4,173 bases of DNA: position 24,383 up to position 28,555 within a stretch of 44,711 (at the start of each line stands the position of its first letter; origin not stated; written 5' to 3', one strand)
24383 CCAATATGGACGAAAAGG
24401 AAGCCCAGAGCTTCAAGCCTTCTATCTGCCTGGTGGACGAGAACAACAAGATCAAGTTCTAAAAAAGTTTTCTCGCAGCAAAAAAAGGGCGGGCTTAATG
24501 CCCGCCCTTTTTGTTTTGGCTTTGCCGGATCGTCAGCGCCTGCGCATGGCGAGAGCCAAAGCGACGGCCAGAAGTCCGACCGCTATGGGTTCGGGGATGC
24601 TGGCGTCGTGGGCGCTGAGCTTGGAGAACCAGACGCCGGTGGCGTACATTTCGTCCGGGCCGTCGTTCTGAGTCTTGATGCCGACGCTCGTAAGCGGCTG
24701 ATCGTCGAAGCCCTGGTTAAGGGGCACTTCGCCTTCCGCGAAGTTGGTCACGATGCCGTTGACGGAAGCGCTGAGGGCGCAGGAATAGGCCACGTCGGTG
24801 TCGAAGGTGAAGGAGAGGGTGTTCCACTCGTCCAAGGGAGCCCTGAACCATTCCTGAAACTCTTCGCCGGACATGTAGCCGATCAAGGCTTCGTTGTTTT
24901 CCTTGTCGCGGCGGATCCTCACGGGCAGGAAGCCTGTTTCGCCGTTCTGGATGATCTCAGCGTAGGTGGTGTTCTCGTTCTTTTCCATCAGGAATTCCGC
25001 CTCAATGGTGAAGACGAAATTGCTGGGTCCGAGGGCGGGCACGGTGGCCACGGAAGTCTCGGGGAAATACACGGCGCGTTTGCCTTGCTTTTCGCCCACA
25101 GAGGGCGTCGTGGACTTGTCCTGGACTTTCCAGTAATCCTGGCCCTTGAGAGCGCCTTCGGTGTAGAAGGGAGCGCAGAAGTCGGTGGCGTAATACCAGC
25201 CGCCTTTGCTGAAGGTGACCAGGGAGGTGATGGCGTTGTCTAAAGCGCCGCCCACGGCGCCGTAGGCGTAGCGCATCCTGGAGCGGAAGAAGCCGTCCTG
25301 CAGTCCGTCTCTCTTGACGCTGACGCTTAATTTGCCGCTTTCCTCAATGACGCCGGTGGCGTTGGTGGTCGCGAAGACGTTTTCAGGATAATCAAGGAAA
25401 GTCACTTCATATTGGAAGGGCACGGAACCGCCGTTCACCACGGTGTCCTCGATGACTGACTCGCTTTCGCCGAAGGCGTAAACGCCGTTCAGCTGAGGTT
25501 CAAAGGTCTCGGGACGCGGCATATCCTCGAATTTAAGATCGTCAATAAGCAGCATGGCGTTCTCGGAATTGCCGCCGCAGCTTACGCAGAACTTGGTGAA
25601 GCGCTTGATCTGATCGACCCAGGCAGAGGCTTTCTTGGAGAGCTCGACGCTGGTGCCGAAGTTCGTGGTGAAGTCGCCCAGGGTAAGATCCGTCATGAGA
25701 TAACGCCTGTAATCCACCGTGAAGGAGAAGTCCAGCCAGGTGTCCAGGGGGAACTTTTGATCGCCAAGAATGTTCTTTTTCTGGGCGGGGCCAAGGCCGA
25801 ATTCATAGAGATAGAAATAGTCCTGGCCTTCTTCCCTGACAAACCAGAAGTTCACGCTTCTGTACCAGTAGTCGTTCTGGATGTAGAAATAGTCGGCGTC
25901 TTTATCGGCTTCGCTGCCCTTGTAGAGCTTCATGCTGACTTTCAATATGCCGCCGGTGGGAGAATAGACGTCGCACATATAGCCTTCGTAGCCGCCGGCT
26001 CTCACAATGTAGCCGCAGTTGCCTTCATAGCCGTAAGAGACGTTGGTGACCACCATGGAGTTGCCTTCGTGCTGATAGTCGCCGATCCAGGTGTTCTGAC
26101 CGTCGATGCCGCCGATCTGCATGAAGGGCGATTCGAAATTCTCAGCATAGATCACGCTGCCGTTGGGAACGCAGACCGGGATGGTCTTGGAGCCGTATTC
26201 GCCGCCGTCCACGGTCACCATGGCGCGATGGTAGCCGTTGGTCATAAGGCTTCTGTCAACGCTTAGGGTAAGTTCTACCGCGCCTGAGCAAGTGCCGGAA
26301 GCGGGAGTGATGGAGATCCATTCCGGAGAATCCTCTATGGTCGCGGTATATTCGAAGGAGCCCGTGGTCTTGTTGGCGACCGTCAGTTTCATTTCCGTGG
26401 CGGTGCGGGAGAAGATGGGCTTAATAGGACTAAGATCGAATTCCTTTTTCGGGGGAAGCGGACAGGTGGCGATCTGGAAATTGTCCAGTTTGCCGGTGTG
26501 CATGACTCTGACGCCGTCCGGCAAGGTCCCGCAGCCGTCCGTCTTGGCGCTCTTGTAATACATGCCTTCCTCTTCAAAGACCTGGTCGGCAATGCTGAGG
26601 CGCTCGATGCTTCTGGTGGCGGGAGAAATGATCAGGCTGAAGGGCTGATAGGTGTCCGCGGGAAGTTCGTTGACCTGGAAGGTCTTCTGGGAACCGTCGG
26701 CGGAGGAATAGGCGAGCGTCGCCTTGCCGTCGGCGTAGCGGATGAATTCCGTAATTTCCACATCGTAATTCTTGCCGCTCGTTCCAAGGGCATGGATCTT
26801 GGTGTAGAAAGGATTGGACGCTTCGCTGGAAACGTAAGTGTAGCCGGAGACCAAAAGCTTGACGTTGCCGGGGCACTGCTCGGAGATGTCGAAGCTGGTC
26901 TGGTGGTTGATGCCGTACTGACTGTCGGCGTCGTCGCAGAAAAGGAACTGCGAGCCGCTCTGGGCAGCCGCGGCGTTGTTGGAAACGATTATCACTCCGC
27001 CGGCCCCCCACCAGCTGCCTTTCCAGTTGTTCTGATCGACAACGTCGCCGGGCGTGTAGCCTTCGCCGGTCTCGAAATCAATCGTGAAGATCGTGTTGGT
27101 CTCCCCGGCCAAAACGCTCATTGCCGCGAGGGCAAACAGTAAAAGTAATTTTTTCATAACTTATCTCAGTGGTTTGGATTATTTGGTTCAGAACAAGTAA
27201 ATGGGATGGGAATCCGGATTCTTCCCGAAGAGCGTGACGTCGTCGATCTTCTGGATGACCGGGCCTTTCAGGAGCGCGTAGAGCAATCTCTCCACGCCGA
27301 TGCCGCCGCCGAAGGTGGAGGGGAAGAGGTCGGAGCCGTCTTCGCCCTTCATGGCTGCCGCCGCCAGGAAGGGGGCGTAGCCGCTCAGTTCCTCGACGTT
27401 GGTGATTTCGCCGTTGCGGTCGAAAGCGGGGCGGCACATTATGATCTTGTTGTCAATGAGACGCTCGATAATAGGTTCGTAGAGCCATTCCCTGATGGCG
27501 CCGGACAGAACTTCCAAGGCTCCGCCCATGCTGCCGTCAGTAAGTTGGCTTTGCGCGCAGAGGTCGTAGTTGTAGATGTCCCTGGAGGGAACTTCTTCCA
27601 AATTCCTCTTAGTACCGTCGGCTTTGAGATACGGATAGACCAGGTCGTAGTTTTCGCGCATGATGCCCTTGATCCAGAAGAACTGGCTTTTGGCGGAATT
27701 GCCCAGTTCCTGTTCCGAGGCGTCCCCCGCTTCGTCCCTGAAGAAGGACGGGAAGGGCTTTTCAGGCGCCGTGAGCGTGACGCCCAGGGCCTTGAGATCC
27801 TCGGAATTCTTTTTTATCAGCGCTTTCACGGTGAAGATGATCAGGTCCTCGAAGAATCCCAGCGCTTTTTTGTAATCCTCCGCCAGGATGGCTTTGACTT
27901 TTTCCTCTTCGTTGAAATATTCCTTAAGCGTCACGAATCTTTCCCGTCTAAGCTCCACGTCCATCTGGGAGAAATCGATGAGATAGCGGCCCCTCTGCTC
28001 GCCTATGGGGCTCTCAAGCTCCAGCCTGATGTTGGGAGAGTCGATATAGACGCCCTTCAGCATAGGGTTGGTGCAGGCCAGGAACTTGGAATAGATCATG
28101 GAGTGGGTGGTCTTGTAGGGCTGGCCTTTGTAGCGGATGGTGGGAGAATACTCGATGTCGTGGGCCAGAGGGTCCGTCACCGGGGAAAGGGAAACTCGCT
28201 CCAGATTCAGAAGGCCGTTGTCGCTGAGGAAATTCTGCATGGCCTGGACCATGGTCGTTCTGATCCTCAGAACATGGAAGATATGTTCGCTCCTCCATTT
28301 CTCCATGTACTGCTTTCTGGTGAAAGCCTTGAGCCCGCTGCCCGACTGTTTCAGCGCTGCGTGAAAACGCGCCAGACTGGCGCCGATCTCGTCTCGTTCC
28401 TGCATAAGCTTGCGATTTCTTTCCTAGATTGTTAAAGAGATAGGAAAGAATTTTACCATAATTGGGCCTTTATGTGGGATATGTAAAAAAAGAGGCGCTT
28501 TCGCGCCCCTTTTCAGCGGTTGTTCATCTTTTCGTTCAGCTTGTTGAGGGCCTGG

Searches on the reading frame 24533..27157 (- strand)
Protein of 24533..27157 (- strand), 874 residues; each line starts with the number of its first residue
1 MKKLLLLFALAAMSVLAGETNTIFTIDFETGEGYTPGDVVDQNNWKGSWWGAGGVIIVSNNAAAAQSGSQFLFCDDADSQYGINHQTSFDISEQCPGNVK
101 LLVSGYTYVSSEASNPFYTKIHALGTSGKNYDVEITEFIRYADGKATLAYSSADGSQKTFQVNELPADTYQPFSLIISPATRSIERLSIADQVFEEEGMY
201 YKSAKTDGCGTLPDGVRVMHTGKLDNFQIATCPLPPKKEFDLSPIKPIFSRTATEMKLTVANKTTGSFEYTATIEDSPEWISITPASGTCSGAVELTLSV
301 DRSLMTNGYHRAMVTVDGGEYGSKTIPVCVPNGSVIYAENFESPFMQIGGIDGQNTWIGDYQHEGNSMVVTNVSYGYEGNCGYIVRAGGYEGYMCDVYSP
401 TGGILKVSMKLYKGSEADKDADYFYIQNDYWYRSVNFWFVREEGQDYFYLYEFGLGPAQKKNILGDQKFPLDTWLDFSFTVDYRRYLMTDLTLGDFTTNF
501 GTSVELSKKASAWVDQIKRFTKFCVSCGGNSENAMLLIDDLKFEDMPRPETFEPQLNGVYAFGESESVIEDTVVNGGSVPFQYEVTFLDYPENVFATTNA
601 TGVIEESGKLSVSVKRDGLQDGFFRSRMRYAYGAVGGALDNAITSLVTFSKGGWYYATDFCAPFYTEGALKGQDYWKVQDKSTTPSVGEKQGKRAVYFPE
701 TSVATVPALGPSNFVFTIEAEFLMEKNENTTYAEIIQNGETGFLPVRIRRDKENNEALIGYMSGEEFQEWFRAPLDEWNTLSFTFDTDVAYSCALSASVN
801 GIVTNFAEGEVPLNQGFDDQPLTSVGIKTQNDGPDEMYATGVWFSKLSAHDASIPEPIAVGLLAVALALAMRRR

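Call 64: search_protein_families(library=pfam, proteins=[window:24533-27157:-], max_evalue=0.00001)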
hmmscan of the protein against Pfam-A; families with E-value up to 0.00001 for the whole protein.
window:24533-27157:- (874 aa): 1 family
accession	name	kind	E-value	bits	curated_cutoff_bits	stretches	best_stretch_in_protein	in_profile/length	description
PF19190.6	BACON_2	-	1.4e-08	35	25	1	252-316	17-81/94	Viral BACON domain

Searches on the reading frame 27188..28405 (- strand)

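Call 64: search_protein_families(library=pfam, proteins=[window:27188-28405:-], max_evalue=0.00001)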
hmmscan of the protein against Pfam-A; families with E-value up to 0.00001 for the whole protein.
window:27188-28405:- (405 aa): 1 family
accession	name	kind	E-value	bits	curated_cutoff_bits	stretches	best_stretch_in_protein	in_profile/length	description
PF00152.25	tRNA-synt_2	-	2.5e-06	27.2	25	0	30-396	7-307/308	tRNA synthetases class II (D, K and N)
